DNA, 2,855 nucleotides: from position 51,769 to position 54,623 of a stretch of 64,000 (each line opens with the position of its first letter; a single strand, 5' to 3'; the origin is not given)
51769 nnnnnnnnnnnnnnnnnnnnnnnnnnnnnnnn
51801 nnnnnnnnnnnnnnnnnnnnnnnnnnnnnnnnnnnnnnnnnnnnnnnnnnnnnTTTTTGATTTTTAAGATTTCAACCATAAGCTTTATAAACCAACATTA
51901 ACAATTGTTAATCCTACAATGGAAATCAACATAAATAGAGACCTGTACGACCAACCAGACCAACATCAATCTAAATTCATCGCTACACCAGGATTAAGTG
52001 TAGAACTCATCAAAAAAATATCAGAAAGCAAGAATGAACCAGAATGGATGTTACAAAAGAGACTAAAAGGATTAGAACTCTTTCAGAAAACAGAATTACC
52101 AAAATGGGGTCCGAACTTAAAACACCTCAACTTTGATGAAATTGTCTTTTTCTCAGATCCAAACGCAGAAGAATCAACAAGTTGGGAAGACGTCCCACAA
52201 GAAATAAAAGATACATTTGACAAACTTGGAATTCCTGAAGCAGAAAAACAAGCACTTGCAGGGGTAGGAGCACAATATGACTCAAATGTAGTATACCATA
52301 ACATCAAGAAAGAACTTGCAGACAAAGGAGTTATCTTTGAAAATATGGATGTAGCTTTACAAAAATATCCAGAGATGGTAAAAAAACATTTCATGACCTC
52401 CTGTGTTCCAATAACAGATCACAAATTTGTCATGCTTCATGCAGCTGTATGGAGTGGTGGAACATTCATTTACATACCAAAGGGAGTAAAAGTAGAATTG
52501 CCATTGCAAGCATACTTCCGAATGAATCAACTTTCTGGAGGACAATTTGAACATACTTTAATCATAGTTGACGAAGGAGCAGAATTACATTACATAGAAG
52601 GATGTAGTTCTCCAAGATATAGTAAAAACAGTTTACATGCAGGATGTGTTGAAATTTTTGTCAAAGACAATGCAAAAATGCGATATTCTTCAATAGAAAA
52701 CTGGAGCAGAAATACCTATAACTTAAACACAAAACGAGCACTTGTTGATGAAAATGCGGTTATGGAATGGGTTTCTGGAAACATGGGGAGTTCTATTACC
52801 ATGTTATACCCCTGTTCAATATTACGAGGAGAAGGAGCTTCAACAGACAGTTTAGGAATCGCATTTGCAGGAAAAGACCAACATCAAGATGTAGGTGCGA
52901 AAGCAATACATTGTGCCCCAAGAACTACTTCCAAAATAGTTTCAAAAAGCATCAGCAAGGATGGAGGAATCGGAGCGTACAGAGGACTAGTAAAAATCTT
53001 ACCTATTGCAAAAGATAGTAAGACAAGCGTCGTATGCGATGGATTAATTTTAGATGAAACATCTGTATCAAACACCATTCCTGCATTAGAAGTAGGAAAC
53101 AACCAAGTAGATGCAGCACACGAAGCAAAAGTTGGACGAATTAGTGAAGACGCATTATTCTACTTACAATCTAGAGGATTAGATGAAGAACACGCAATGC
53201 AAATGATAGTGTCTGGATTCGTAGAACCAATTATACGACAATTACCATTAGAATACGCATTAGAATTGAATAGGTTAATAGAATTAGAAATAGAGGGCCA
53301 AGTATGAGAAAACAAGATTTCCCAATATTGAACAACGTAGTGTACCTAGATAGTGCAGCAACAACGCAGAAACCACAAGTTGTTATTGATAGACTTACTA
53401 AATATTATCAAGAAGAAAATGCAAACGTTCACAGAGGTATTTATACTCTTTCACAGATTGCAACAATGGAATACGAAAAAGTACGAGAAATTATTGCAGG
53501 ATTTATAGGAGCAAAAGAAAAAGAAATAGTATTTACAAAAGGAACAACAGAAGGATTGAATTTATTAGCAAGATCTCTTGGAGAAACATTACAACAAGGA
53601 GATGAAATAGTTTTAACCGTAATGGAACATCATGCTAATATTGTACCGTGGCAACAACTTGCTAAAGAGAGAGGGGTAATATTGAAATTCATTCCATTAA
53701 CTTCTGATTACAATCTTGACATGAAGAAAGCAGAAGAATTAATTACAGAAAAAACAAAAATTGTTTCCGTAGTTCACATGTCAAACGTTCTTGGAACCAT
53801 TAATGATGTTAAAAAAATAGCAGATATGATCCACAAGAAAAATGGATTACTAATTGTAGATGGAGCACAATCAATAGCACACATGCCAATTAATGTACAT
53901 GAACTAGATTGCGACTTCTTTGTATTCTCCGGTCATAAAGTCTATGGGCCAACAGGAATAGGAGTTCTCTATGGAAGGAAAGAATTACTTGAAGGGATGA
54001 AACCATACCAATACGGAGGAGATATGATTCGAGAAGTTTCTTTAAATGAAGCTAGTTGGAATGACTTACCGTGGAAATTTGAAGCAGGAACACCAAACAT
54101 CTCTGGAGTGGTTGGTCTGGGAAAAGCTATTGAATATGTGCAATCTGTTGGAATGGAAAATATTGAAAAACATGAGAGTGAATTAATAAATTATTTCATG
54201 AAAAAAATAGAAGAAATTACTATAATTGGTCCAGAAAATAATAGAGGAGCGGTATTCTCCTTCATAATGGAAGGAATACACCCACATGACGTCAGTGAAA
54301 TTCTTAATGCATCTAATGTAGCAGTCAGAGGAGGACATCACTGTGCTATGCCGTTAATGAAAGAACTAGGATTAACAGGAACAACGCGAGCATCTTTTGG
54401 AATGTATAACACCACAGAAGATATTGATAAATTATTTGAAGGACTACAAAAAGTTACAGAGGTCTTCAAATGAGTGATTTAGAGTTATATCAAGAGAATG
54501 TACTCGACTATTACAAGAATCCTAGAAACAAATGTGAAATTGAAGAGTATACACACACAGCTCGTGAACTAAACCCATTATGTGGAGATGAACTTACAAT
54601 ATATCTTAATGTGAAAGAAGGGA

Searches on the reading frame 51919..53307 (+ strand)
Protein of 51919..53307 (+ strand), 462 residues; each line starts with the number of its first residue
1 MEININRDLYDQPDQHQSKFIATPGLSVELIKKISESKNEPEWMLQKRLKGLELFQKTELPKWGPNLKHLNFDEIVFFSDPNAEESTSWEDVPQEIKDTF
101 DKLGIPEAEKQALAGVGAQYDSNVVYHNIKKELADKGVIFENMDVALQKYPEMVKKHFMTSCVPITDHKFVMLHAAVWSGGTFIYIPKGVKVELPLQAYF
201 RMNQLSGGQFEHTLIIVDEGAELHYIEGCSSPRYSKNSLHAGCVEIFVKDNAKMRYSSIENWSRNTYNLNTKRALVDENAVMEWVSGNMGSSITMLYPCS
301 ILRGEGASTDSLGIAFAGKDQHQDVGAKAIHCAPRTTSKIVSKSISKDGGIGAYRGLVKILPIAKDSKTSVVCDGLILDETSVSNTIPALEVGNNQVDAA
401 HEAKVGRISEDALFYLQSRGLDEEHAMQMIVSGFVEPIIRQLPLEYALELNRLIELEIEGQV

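Call 9: search_protein_families(library=pfam, proteins=[window:51919-53307:+])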
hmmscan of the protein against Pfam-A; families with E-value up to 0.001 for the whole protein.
window:51919-53307:+ (462 aa): 2 families
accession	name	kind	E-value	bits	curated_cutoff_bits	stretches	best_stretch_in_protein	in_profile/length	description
PF01458.23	SUFBD_core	-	3.3e-83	279.1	27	1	201-434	2-232/232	SUF system FeS cluster assembly, SufBD core domain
PF19295.5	SufBD_N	-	8.7e-09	35.7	23.5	1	127-197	102-171/172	SufBD protein N-terminal region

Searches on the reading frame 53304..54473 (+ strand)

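Call 9: search_protein_families(library=pfam, proteins=[window:53304-54473:+])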
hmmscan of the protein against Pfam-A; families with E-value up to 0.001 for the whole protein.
window:53304-54473:+ (389 aa): 4 families
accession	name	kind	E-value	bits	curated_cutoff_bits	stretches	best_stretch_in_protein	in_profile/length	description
PF00266.25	Aminotran_5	-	6.8e-153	509.5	21.5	1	13-377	1-371/371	Aminotransferase class-V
PF00155.27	Aminotran_1_2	-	1.7e-11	44.4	19.7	1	48-233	34-242/361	Aminotransferase class I and II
PF01053.26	Cys_Met_Meta_PP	-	6.3e-10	38.6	27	1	20-212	14-198/381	Cys/Met metabolism PLP-dependent enzyme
PF01041.23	DegT_DnrJ_EryC1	-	4.1e-09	36.6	19.8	1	62-191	31-150/360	DegT/DnrJ/EryC1/StrS aminotransferase family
